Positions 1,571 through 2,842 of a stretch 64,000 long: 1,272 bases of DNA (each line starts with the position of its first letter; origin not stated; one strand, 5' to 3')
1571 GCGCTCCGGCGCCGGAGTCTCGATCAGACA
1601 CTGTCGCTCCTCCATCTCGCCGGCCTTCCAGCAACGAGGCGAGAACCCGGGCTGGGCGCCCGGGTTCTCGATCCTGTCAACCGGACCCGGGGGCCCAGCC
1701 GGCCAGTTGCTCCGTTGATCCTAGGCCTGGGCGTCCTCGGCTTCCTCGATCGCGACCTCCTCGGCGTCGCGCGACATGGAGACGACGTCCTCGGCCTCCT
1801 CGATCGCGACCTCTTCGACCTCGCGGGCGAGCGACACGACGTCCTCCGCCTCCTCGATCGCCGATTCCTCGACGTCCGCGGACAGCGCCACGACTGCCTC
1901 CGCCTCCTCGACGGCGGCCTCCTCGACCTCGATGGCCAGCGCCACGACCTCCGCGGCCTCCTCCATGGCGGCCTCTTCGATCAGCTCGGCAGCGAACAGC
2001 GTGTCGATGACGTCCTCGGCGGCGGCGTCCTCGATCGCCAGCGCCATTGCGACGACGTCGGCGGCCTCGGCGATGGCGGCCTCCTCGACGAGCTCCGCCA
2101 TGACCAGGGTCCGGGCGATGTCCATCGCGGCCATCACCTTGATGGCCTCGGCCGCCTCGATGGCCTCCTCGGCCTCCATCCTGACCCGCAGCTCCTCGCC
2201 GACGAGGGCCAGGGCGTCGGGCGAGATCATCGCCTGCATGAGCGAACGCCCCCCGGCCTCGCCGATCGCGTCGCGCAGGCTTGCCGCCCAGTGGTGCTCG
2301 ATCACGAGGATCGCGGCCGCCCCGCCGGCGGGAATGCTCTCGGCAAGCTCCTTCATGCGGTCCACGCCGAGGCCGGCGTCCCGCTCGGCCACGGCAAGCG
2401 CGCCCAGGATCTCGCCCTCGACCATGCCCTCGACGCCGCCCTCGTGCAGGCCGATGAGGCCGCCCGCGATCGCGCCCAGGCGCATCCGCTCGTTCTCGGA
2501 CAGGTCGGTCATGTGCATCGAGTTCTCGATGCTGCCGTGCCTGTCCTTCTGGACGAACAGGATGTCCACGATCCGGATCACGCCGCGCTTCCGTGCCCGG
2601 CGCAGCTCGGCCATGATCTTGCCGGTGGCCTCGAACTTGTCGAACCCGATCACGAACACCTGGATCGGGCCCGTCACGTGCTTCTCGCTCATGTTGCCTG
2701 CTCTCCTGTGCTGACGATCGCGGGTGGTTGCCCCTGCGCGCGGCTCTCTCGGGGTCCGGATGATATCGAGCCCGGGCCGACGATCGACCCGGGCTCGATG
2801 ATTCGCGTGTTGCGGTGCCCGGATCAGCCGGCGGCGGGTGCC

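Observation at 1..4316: Five-gene minus-strand cluster: three DUF1269-type proteins, a TMEM175-like channel and a PAP2 phosphatase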

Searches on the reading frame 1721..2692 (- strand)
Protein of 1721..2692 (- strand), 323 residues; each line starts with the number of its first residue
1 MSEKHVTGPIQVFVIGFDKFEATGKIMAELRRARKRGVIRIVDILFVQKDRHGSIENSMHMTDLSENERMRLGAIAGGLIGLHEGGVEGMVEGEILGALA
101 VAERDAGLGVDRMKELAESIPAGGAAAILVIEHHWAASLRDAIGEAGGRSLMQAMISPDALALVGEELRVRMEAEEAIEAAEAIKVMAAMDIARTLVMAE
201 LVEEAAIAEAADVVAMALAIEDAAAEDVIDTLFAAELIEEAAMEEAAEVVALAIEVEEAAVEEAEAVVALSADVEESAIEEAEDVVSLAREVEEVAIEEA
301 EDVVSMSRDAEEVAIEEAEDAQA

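Call 6: search_protein_families(library=pfam, proteins=[window:1721-2692:-], max_evalue=0.01)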
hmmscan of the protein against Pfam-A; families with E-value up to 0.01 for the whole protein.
window:1721-2692:- (323 aa): 1 family
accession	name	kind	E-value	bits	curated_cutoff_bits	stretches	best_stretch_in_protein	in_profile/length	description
PF06897.17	DUF1269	-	2.9e-05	24.8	26.9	1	73-158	4-89/100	Protein of unknown function (DUF1269)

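Call 7: search_protein_families(library=ncbifam, proteins=[window:1721-2692:-], max_evalue=0.01)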
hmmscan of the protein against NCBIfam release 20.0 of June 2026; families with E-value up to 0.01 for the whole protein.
window:1721-2692:- (323 aa): 0 families

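Call 9: find_encoding_contigs(protein=window:1721-2692:-, flank=10000, max_places=6)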
Protein window:1721-2692:- (323 aa): no gene with exactly this product is on record in the collection.

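Call 10: find_homologous_proteins(query=window:1721-2692:-, max_evalue=0.001)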
Query window:1721-2692:- (323 aa): 348 proteins with E <= 0.001 among 8000 candidates; the best 120 are listed.
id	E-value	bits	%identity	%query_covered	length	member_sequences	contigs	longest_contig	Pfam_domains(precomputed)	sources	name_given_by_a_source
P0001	1.1e-159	549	90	95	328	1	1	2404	-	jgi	jgi:uncharacterized membrane protein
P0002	2.6e-159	547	89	89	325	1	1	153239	-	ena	-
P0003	2.6e-159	547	90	95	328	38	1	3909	PF06897.18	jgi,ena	-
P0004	5.7e-158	543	89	95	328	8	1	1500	PF06897.18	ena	-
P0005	2.1e-155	535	88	95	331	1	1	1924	-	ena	-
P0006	2.3e-153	528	85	95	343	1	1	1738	PF06897.18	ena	-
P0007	3.0e-153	527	82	95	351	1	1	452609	-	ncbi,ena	-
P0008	2.7e-148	511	83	95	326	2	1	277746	PF06897.18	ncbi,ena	-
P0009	1.1e-147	509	89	90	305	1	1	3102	PF06897.18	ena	-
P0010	1.9e-136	472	79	95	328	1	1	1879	PF06897.18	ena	-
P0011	3.8e-129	448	84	79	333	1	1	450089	-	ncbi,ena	-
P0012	6.3e-129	448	85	79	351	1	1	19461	PF06897.18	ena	-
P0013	3.9e-128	445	80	86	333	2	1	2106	PF06897.18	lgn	-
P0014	8.0e-127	441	82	79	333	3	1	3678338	PF06897.18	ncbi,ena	-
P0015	8.2e-127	441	83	79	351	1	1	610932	PF06897.18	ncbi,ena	-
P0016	3.6e-126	439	83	80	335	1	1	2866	PF06897.18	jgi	jgi:uncharacterized membrane protein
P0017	6.5e-126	438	82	79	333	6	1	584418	PF06897.18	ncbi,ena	-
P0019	1.9e-125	436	85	72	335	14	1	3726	PF06897.18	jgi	-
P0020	6.4e-125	435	83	72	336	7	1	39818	PF06897.18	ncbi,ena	-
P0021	1.5e-124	433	82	79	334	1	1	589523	PF06897.18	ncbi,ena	-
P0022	6.2e-124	431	82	79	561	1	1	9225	PF13441.13,PF06897.18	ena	-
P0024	4.3e-123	429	84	72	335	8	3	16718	PF06897.18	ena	-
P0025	2.3e-122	426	82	77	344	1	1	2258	PF06897.18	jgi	jgi:uncharacterized membrane protein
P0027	1.6e-120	420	78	79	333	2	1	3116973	PF06897.18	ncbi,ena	-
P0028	2.0e-120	420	80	79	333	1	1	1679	PF06897.18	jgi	jgi:uncharacterized membrane protein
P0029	3.1e-120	419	81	78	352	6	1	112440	PF06897.18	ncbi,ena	-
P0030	1.1e-119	417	78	83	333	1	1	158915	PF06897.18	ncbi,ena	-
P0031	2.0e-119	417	72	93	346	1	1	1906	PF06897.18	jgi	jgi:uncharacterized membrane protein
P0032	3.4e-119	416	74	86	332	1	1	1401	PF06897.18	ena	-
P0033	1.2e-118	414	81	77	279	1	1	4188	PF06897.18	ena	-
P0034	1.4e-117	410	75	87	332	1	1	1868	PF06897.18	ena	-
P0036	2.5e-116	406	85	67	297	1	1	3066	PF06897.18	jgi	jgi:uncharacterized membrane protein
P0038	2.3e-113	397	75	79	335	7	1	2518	PF06897.18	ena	-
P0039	1.5e-112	394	83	73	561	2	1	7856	PF06897.18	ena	-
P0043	2.2e-111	390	73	79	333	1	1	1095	PF06897.18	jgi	jgi:uncharacterized membrane protein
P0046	1.5e-110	387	74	82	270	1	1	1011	PF06897.18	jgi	jgi:uncharacterized membrane protein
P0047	1.5e-110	387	80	75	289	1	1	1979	PF06897.18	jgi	jgi:uncharacterized membrane protein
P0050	7.0e-108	379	74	81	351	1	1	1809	PF06897.18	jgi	jgi:uncharacterized membrane protein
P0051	2.6e-107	377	89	59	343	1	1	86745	PF06897.18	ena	-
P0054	5.1e-106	373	87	64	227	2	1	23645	PF06897.18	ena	-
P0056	1.4e-104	368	71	72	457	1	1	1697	PF06897.18,PF00072.31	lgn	-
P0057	1.8e-104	368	73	80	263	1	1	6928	PF06897.18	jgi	jgi:uncharacterized membrane protein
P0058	3.0e-104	367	76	72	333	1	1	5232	PF06897.18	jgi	jgi:uncharacterized membrane protein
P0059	5.6e-104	366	81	68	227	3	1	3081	PF06897.18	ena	-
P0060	6.0e-104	366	72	80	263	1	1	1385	PF06897.18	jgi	jgi:uncharacterized membrane protein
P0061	1.0e-103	365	72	80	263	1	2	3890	PF06897.18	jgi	jgi:uncharacterized membrane protein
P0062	1.1e-103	365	74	77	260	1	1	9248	PF06897.18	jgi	jgi:uncharacterized membrane protein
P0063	3.3e-103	363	71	80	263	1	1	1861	PF06897.18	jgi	jgi:uncharacterized membrane protein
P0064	4.3e-103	363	72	80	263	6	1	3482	PF06897.18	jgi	jgi:uncharacterized membrane protein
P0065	8.8e-103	362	71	80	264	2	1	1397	PF06897.18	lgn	-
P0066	1.0e-102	362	71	74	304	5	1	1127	PF06897.18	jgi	jgi:uncharacterized membrane protein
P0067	1.1e-102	362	71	80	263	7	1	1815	PF06897.18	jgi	jgi:uncharacterized membrane protein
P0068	1.2e-102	362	71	78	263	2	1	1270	PF06897.18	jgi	jgi:uncharacterized membrane protein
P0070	1.0e-101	358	69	79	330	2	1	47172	PF06897.18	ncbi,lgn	ncbi:MAG: DUF1269 domain-containing protein [Anaerolineae bacterium]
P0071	3.9e-101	357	68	78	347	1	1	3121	PF06897.18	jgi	-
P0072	4.1e-101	356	83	61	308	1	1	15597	PF06897.18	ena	-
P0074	8.7e-100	352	68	62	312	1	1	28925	PF06897.18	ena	-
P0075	2.0e-99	351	69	81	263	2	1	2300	PF06897.18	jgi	jgi:uncharacterized membrane protein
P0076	2.1e-99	351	69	80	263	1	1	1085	PF06897.18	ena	-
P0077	6.5e-99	349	89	53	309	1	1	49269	PF06897.18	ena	-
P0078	1.4e-98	348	69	77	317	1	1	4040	PF06897.18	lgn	-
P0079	1.4e-98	348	68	80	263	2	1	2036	PF06897.18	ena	-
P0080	2.6e-98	347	69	77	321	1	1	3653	PF06897.18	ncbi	-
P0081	9.5e-98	345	68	80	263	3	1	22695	PF06897.18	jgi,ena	-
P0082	4.2e-97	343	67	80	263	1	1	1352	PF06897.18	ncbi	-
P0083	5.2e-97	343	68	80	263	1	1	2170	PF06897.18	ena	-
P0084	9.0e-97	342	69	80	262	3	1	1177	PF06897.18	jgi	jgi:uncharacterized membrane protein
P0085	1.0e-96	342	68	74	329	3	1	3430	PF06897.18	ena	-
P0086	7.6e-96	339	70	78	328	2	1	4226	PF06897.18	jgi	jgi:uncharacterized membrane protein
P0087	8.3e-96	339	67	81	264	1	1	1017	PF06897.18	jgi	jgi:uncharacterized membrane protein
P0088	8.6e-96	339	69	64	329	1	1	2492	PF06897.18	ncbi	-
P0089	1.9e-95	338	69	60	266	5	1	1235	PF06897.18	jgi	jgi:uncharacterized membrane protein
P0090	5.4e-95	336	76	61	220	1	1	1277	PF06897.18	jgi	-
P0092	2.1e-93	331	63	74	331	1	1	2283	PF06897.18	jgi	jgi:uncharacterized membrane protein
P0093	2.1e-92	328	65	80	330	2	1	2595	PF06897.18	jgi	-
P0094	4.3e-92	327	64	67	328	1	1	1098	PF06897.18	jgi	jgi:uncharacterized membrane protein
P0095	4.9e-92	327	63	84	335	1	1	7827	PF06897.18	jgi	-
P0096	6.0e-91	323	67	76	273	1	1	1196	PF06897.18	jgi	jgi:uncharacterized membrane protein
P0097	6.4e-91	323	63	74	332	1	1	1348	PF06897.18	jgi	jgi:uncharacterized membrane protein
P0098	9.6e-91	323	63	73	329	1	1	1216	PF06897.18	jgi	jgi:uncharacterized membrane protein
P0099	1.3e-90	322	63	74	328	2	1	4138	PF06897.18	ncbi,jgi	-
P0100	1.7e-89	318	68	63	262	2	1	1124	PF06897.18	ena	-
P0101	2.3e-89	318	65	80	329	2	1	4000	PF06897.18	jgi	jgi:uncharacterized membrane protein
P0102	3.4e-89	317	63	63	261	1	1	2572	PF06897.18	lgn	-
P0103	3.9e-89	317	66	60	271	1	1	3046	PF06897.18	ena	-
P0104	4.1e-89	317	62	80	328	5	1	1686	PF06897.18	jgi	-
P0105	7.9e-89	316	63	80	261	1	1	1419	PF06897.18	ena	-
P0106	3.2e-88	314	63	74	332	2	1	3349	PF06897.18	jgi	-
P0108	3.5e-86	308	81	57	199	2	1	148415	PF06897.18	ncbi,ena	-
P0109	8.3e-86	306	60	63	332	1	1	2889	PF06897.18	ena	-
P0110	1.1e-85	306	66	63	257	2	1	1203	PF06897.18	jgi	-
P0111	1.5e-85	305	62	74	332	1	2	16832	PF06897.18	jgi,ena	jgi:uncharacterized membrane protein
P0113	3.0e-84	301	60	63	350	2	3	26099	PF06897.18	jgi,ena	-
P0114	3.1e-84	301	89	49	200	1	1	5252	PF06897.18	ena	-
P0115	4.1e-84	301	63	75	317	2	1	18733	PF06897.18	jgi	-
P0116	2.1e-83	298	62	78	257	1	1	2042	PF06897.18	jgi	jgi:uncharacterized membrane protein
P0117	2.2e-83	298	63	74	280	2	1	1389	PF06897.18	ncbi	-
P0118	3.1e-83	298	79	59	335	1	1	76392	PF06897.18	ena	-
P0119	6.6e-83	297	84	52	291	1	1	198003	PF06897.18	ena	-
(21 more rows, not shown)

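Call 12: find_related_loci(query=A1, collection=genome_contigs, flank=10000)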
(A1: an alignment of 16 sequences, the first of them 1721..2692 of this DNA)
Query A1 (323 aa) in genome_contigs; peptide patterns used: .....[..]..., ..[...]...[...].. (x = any residue, [..] = any of these).
599 stretches matched a pattern (row limit reached: there are more); 60 encode a relative of the query (tblastn E <= 1e-3); 59 distinct loci.
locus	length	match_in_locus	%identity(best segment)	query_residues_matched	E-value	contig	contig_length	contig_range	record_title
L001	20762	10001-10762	83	1-254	3e-129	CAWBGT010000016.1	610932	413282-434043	MAG: uncultured Chloroflexia bacterium isolate MFD04716.bin.3.834 genome assembly, contig: contig_2305, whole genome sho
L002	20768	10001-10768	82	1-256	4e-119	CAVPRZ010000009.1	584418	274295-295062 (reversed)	MAG: uncultured Chloroflexia bacterium isolate MFD10007.bin.2.206 genome assembly, contig: contig_6418, whole genome sho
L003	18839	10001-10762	83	1-254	2e-118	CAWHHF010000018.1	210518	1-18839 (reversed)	MAG: uncultured Chloroflexia bacterium isolate MFD01872.bin.3.159 genome assembly, contig: contig_49378, whole genome sh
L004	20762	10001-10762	81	1-254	3e-118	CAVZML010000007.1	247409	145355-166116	MAG: uncultured Chloroflexia bacterium isolate MFD02199.bin.2.145 genome assembly, contig: contig_25358, whole genome sh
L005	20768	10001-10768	82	1-256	9e-118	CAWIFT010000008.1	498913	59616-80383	MAG: uncultured Actinomycetes bacterium isolate MFD01872.bin.1.276 genome assembly, contig: contig_97135, whole genome s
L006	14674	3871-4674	78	1-268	1e-117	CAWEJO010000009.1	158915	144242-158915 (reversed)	MAG: uncultured Chloroflexia bacterium isolate MFD05942.bin.3.623 genome assembly, contig: contig_41971, whole genome sh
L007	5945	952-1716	81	1-255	9e-117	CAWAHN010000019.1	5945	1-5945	MAG: uncultured Chloroflexia bacterium isolate MFD02134.bin.2.85 genome assembly, contig: contig_6761, whole genome shot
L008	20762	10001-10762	81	1-254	3e-116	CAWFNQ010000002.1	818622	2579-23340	MAG: uncultured Chloroflexia bacterium isolate MFD03975.bin.2.115 genome assembly, contig: contig_29836, whole genome sh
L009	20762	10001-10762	81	1-254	2e-116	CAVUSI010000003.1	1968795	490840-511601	MAG: uncultured Chloroflexia bacterium isolate MFD06085.bin.2.4 genome assembly, contig: contig_6903, whole genome shotg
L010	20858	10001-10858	76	1-286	2e-116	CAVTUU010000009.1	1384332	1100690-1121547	MAG: uncultured Chloroflexia bacterium isolate MFD04944.bin.2.67 genome assembly, contig: contig_63655, whole genome sho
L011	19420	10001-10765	80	1-255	2e-116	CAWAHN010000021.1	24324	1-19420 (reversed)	MAG: uncultured Chloroflexia bacterium isolate MFD02134.bin.2.85 genome assembly, contig: contig_8044, whole genome shot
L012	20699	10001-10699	83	1-233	2e-115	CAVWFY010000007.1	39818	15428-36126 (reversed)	MAG: uncultured Chloroflexia bacterium isolate MFD04716.bin.2.316 genome assembly, contig: contig_15941, whole genome sh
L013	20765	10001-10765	80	1-255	3e-115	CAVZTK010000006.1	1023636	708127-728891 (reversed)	MAG: uncultured Chloroflexia bacterium isolate MFD06714.bin.2.119 genome assembly, contig: contig_18690, whole genome sh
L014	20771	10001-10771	80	1-256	6e-115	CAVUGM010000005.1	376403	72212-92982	MAG: uncultured Chloroflexia bacterium isolate MFD02134.bin.2.86 genome assembly, contig: contig_8041, whole genome shot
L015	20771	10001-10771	79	1-256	1e-114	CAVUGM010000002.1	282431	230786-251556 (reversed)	MAG: uncultured Chloroflexia bacterium isolate MFD02134.bin.2.86 genome assembly, contig: contig_3422, whole genome shot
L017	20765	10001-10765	78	1-255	2e-113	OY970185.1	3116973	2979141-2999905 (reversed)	MAG: uncultured Chloroflexia bacterium isolate MFD06435.bin.c.3 genome assembly, chromosome: 1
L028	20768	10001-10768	81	1-256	8e-102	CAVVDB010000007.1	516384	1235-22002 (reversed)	MAG: uncultured Chloroflexia bacterium isolate MFD02242.bin.2.210 genome assembly, contig: contig_6652, whole genome sho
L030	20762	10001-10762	79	1-254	2e-97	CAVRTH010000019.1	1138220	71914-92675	MAG: uncultured Chloroflexia bacterium isolate MFD02923.bin.2.100 genome assembly, contig: contig_9476, whole genome sho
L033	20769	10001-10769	78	1-256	7e-92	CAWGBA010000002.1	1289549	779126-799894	MAG: uncultured Chloroflexia bacterium isolate MFD06714.bin.2.115 genome assembly, contig: contig_27182, whole genome sh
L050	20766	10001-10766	78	1-255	4e-89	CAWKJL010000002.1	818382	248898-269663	MAG: uncultured Chloroflexia bacterium isolate MFD02134.bin.2.11 genome assembly, contig: contig_4742, whole genome shot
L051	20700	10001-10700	86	1-233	3e-66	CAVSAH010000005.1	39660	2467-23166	MAG: uncultured Chloroflexia bacterium isolate MFD02242.bin.2.21 genome assembly, contig: contig_41655, whole genome sho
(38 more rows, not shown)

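Call 22: search_protein_families(library=pfam, proteins=[L051:7336-9084:-, L017:15964-17415:+, L028:11807-12172:+, L013:13765-14283:-, L033:6150-7196:+, L004:3786-5087:-, L050:4595-6841:-, L002:4091-5995:-, L017:12463-12852:-, L014:12399-13439:+], max_evalue=0.001)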
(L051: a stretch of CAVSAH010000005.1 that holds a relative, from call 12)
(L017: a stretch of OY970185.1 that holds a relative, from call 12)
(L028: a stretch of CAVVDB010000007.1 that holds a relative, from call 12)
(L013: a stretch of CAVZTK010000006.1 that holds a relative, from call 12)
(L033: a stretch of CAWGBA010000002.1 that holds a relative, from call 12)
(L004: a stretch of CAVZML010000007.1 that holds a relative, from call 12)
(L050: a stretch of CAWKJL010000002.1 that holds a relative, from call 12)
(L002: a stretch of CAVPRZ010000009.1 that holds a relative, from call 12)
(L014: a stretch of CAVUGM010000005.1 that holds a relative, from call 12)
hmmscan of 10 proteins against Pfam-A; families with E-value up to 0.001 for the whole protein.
L051:7336-9084:- (582 aa): 1 family
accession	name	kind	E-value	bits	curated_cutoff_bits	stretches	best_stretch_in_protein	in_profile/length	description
PF13191.12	AAA_16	-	0.00033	21.6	32.6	1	73-204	10-162/167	AAA ATPase domain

L017:15964-17415:+ (483 aa): 1 family
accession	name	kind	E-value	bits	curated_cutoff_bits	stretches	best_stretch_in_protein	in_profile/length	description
PF10009.15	DUF2252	-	1.4e-135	452.8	22.3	1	75-470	1-391/392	Uncharacterized protein conserved in bacteria (DUF2252)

L028:11807-12172:+ (121 aa): 2 families
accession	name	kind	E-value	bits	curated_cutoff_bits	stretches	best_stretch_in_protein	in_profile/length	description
PF13396.11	PLDc_N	-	4e-07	30.3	23.3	1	18-64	1-41/42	Phospholipase_D-nuclease N-terminal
PF09851.14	SHOCT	-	6.5e-07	29.3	27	1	92-117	1-26/28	Short C-terminal domain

L013:13765-14283:- (172 aa): 0 families

L033:6150-7196:+ (348 aa): 1 family
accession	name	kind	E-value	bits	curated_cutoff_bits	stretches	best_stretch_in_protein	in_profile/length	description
PF03976.20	PPK2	-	3.8e-66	223.4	22.3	1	64-292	5-221/229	Polyphosphate kinase 2 (PPK2)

L004:3786-5087:- (433 aa): 1 family
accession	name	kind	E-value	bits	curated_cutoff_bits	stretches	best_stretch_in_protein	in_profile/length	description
PF00999.27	Na_H_Exchanger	-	2.1e-32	112.9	26.2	1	11-388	5-372/375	Sodium/hydrogen exchanger, transmembrane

L050:4595-6841:- (748 aa): 2 families
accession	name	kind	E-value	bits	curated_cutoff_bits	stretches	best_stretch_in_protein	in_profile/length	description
PF01663.27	Phosphodiest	-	2.3e-12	47.6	23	1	191-461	1-223/342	Type I phosphodiesterase / nucleotide pyrophosphatase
PF04020.18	Phage_holin_4_2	-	1.1e-11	45.7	28.8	1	48-154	2-104/105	Mycobacterial 4 TMS phage holin, superfamily IV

L002:4091-5995:- (634 aa): 0 families

L017:12463-12852:- (129 aa): 1 family
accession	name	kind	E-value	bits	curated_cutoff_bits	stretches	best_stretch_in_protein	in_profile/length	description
PF07784.16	DUF1622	-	1.4e-20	73.5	24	1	27-105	1-78/78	Protein of unknown function (DUF1622)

L014:12399-13439:+ (346 aa): 1 family
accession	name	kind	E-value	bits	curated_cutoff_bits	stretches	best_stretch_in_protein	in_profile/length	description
PF05235.19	CHAD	-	2e-44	152.7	25.6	1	57-287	2-227/228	CHAD domain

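Call 23: search_solved_structures(query=A1, max_evalue=1)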
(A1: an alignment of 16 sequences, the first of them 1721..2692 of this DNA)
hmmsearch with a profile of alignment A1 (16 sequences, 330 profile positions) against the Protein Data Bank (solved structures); distinct sequences matched with E-value up to 1: 1.
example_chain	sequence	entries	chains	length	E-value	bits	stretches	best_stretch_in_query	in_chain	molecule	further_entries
2k6i_A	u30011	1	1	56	0.15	14.8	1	280-320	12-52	Uncharacterized protein MJ0223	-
